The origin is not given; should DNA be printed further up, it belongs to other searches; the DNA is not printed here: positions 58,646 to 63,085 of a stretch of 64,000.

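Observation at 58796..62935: Lower-GC Mrr-nuclease + STAND NTPase + helical sensor gene: Avs-like antiviral candidate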

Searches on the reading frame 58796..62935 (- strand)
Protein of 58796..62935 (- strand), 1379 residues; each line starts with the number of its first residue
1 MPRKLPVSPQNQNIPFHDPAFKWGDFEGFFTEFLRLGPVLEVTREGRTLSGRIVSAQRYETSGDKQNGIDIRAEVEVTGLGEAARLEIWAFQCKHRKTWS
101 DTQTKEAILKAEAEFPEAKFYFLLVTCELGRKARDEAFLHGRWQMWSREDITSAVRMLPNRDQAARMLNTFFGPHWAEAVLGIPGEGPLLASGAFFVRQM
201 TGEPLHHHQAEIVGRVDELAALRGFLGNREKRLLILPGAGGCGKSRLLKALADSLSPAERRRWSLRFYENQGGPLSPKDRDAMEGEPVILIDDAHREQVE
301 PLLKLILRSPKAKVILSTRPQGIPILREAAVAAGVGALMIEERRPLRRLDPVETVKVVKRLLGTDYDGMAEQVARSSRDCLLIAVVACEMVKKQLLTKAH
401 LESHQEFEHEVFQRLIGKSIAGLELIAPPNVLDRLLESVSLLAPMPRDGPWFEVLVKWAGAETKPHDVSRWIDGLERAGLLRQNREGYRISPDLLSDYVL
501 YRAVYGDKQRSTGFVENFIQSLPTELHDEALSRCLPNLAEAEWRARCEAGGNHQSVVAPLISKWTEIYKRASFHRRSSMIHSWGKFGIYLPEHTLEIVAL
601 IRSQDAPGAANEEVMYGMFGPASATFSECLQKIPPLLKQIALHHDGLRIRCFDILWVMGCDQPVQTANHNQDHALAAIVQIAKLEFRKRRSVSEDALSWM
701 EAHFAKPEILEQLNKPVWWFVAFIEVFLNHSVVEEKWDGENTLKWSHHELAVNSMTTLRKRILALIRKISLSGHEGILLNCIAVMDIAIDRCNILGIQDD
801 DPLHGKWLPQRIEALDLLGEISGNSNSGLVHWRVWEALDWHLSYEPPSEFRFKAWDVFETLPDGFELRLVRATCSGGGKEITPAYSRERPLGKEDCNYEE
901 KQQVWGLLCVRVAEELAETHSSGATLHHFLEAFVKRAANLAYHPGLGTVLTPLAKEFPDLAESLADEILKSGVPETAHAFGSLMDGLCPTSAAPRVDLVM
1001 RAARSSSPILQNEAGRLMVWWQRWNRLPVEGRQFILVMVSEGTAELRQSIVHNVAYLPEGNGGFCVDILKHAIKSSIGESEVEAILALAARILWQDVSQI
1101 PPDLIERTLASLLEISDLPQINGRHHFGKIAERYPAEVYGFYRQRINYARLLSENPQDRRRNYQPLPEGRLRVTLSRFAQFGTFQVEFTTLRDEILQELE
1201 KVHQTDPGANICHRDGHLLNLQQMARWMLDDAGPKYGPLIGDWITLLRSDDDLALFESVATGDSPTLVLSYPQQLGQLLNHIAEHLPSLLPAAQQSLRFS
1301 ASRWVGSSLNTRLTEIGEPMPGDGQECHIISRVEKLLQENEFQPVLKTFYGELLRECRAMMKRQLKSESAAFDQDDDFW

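Call 3: search_protein_families(library=pfam, proteins=[window:58796-62935:-], max_evalue=1)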
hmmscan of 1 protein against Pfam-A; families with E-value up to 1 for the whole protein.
window:58796-62935:- (1379 aa): 9 families
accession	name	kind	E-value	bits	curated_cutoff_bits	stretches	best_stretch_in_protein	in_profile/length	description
PF13191.12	AAA_16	-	8.5e-05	23.5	32.6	1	212-259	2-52/167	AAA ATPase domain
PF25199.1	nSTAND_NTPase5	-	0.00096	19.4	34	1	224-319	34-133/145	Novel STAND NTPase 5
PF03215.21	Rad17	-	0.0032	17.9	23.8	1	224-258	38-72/186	Rad17 P-loop domain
PF13401.12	AAA_22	-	0.0095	16.7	27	1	230-296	4-44/130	AAA domain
PF24883.2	NPHP3_N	-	0.05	14.2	24.8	1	229-260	20-51/164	Nephrocystin 3, N-terminal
PF00910.28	RNA_helicase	-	0.053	14.5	21.5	1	235-300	2-64/105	RNA helicase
PF05729.18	NACHT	-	0.084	13.1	26.7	0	232-255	1-24/167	NACHT domain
PF00005.33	ABC_tran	-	0.11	13.6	25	1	230-259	10-39/137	ABC transporter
PF01443.25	Viral_helicase1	-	0.15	12.3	21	1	237-262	4-34/228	Viral superfamily 1 RNA helicase core domain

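Call 4: search_protein_families(library=padloc, proteins=[window:58796-62935:-], max_evalue=1)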
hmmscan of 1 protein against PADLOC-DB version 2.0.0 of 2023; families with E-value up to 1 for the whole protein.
window:58796-62935:- (1379 aa): 3 families
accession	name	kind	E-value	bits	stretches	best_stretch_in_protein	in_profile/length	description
PDLC04476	PDC-M16A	-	0.036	10.5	1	219-259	13-53/691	-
PDLC00281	PtuA1|PtuA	-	0.046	10.8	1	235-267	41-74/448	AAA ATPase domain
PDLC04475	PDC-M16A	-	0.056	9.9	1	219-261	20-61/721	-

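Call 5: search_protein_families(library=ncbifam, proteins=[window:58796-62935:-], max_evalue=1)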
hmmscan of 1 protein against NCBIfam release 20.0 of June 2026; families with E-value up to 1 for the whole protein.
window:58796-62935:- (1379 aa): 4 families
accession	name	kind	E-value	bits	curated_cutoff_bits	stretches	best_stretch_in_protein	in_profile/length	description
TIGR03420.1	DnaA_homol_Hda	equivalog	4.7e-05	23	194.8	1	219-298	26-103/226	DnaA regulatory inactivator Hda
TIGR00602.1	rad24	subfamily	0.025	13.1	482.55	1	225-258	104-137/640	checkpoint protein rad24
NF007601.2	PRK10247.1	equivalog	0.13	11.7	292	1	232-259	28-55/204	iron efflux ABC transporter ATP-binding subunit FetA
TIGR01186.1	proV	subfamily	0.23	10.5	326.6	0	1130-1157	122-149/363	betaine/proline/choline family ABC transporter ATP-binding protein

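Call 6: find_homologous_proteins(query=window:58796-62935:-, max_evalue=0.001)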
Query window:58796-62935:- (1379 aa): 30 proteins with E <= 0.001 among 8000 candidates.
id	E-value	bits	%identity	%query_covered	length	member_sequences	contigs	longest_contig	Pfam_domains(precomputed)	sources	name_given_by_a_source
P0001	0.0e+0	3019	100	94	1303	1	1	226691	-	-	-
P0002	0.0e+0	1438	48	100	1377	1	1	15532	PF25199.2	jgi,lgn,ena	jgi:hypothetical protein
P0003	0.0e+0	1369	46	100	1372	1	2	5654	PF25199.2,PF13191.13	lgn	-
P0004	0.0e+0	1367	46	100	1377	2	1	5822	PF25199.2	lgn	-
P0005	0.0e+0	1339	45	100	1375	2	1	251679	PF25199.2,PF13191.13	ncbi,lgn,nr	ncbi:MAG: hypothetical protein CJBNEKGG_01886 [Prosthecobacter sp.]|nr:hypothetical protein [Prosthe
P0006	0.0e+0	1308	44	100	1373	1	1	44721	PF25199.2,PF13191.13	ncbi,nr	ncbi:MAG: ATP-binding protein [Verrucomicrobiaceae bacterium]|nr:ATP-binding protein [Verrucomicrobi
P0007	0.0e+0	1294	43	100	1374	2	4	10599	PF25199.2,PF13191.13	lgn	-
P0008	7.5e-127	443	30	82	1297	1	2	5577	PF13191.13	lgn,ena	-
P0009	1.1e-126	442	31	71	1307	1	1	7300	PF25199.2,PF13191.13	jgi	jgi:hypothetical protein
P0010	5.6e-124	434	29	83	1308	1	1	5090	PF04471.19,PF13191.13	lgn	-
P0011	3.8e-123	431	29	71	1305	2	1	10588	PF19760.5,PF25199.2,PF13191.13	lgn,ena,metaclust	metaclust:\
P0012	1.6e-121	425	28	84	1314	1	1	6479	-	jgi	jgi:hypothetical protein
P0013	1.8e-118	415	28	83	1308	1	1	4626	PF19760.5,PF25199.2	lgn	-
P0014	8.5e-83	297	26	82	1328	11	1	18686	PF25199.2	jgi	jgi:hypothetical protein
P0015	3.1e-80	289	26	83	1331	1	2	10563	PF25199.2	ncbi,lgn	-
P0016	5.6e-73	265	27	68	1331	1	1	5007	PF25199.2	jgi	jgi:hypothetical protein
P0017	1.1e-57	214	24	83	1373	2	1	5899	PF12844.14,PF01381.29,PF13560.13,PF25199.2,PF13191.13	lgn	-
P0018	1.8e-53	200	22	81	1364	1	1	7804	PF12844.14,PF01381.29,PF05729.19,PF01637.25,PF13560.13,PF04471.19,PF25199.2,PF13191.13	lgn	-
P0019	2.5e-52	196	26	48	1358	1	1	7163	PF01381.29,PF13560.13,PF25199.2,PF13191.13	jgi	jgi:transcriptional regulator with XRE-family HTH domain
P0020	4.2e-51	192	26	73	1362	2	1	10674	PF12844.14,PF01381.29,PF13560.13,PF04471.19,PF25199.2,PF13191.13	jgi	jgi:transcriptional regulator with XRE-family HTH domain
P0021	1.8e-50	190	30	52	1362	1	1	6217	PF12844.14,PF01381.29,PF13560.13,PF04471.19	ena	-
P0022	1.8e-50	190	30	52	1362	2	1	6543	PF12844.14,PF01381.29,PF13560.13,PF04471.19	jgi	jgi:transcriptional regulator with XRE-family HTH domain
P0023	1.6e-43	167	25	63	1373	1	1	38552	PF12844.14,PF01381.29,PF13560.13,PF04471.19,PF25199.2,PF13191.13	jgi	jgi:transcriptional regulator with XRE-family HTH domain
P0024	4.8e-43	165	24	81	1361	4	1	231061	PF01381.29,PF13560.13,PF25199.2,PF13191.13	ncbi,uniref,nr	ncbi:helix-turn-helix domain-containing protein [Terrabacter sp. Soil811]|uniref:helix-turn-helix do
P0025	4.3e-41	159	24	84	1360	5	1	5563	PF01381.29,PF13560.13,PF04471.19,PF13191.13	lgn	-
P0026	1.7e-40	157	27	50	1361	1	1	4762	PF01381.29,PF13560.13,PF04471.19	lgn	-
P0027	1.3e-35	141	23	83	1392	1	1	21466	PF01381.29,PF13560.13,PF04471.19,PF25199.2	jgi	jgi:transcriptional regulator with XRE-family HTH domain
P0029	4.0e-20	89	24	35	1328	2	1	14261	PF01381.29,PF04471.19,PF25199.2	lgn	-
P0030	3.1e-6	43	26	22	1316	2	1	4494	PF22733.2,PF25199.2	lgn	-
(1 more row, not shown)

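Call 7: search_solved_structures(query=window:58796-62935:-, max_evalue=1, show_alignments=2)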
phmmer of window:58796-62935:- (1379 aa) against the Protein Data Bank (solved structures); distinct sequences matched with E-value up to 1: 6.
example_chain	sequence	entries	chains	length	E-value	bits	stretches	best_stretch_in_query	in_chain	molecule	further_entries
2xx3_A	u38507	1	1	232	0.26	12.1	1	205-307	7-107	THYMIDYLATE KINASE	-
8fs8_A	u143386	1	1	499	0.63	10.8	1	223-262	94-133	Checkpoint protein RAD24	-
8fs4_A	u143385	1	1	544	0.7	10.6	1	223-262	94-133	Checkpoint protein RAD24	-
8fs3_A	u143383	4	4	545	0.7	10.6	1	223-262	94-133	Checkpoint protein RAD24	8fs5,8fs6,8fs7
7sgz_A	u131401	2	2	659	0.89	10.3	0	223-262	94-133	Checkpoint protein RAD24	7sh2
7st9_A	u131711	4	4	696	0.96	10.2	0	223-262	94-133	Checkpoint protein RAD24 | RAD24 isoform 1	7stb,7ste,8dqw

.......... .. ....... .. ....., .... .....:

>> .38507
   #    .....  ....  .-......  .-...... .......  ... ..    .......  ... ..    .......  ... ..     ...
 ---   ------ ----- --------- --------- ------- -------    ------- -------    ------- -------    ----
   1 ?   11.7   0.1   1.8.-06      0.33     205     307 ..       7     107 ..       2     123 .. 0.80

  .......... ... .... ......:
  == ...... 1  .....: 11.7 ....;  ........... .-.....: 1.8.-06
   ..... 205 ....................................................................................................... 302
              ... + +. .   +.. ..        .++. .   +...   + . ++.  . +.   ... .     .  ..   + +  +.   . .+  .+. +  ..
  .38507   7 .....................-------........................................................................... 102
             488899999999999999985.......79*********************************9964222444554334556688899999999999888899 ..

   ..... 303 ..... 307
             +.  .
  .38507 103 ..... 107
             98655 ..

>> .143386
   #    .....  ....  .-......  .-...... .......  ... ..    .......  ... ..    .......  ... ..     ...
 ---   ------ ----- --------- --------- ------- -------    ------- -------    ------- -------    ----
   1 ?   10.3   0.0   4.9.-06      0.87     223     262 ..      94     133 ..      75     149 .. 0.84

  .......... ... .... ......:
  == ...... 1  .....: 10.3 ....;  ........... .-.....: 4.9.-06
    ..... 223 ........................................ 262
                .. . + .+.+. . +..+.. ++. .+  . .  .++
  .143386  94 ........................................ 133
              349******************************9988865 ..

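Call 12: find_encoding_contigs(protein=P0001, flank=10000, max_places=3)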
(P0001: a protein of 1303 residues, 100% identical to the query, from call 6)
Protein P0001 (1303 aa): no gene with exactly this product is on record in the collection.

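Call 13: find_encoding_contigs(protein=P0005, flank=10000, max_places=3)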
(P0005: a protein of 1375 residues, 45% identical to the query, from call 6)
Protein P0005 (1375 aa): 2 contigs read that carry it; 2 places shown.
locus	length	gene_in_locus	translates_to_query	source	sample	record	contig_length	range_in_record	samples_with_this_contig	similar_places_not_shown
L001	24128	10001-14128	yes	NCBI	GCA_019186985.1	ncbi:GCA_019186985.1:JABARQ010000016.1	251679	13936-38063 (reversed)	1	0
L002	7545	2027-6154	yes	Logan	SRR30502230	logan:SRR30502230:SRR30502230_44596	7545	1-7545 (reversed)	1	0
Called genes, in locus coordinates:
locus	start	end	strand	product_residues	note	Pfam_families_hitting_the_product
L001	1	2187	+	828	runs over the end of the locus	PF04932:Wzy_C, PF13428:TPR_14 (faint)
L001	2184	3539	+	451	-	PF13520:AA_permease_2, PF00324:AA_permease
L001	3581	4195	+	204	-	PF00702:Hydrolase, PF12710:HAD (weak)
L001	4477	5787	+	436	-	PF01261:AP_endonuc_2, PF27526:XylA2_C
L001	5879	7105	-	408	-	-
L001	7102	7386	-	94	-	-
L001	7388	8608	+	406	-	PF00144:Beta-lactamase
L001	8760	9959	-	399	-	PF13173:AAA_14, PF13635:DUF4143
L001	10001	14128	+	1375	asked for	PF13191:AAA_16 (weak), PF25199:nSTAND_NTPase5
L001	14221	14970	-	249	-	-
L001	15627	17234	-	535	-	-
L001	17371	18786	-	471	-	PF07394:DUF1501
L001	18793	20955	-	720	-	PF07635:PSCyt1, PF13442:Cytochrome_CBB3 (faint), PF07583:PSCyt2, PF07587:PSD1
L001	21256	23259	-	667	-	-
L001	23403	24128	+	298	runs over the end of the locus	PF00483:NTP_transferase, PF12804:NTP_transf_3 (faint), PF25087:GMPPB_C (weak)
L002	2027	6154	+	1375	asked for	PF13191:AAA_16 (weak), PF25199:nSTAND_NTPase5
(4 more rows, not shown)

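Call 14: find_encoding_contigs(protein=P0006, flank=10000, max_places=3)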
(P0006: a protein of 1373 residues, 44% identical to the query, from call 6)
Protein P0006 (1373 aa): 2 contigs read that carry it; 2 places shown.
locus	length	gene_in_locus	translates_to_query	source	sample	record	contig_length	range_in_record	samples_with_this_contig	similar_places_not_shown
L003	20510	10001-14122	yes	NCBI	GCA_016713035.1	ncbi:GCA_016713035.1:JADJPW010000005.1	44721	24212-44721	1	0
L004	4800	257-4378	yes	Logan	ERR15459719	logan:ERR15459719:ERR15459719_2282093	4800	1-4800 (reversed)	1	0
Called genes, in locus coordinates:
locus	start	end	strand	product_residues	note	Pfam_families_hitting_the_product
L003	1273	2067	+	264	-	PF00905:Transpeptidase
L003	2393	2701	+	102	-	-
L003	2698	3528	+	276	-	-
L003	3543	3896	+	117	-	-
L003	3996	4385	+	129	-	-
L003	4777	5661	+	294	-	PF00722:Glyco_hydro_16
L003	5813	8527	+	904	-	PF16656:Pur_ac_phosph_N, PF00149:Metallophos (weak)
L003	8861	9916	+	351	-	PF13859:BNR_3, PF13088:BNR_2, PF02012:BNR (faint)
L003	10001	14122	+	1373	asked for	PF13191:AAA_16 (weak), PF25199:nSTAND_NTPase5 (weak)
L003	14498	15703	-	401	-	-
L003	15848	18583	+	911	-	PF14240:YHYH, PF13202:EF-hand_5 (faint), PF00036:EF-hand_1 (faint), PF01161:PBP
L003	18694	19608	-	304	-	-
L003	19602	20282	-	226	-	PF07690:MFS_1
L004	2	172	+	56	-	?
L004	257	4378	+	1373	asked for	PF13191:AAA_16 (weak), PF25199:nSTAND_NTPase5 (weak)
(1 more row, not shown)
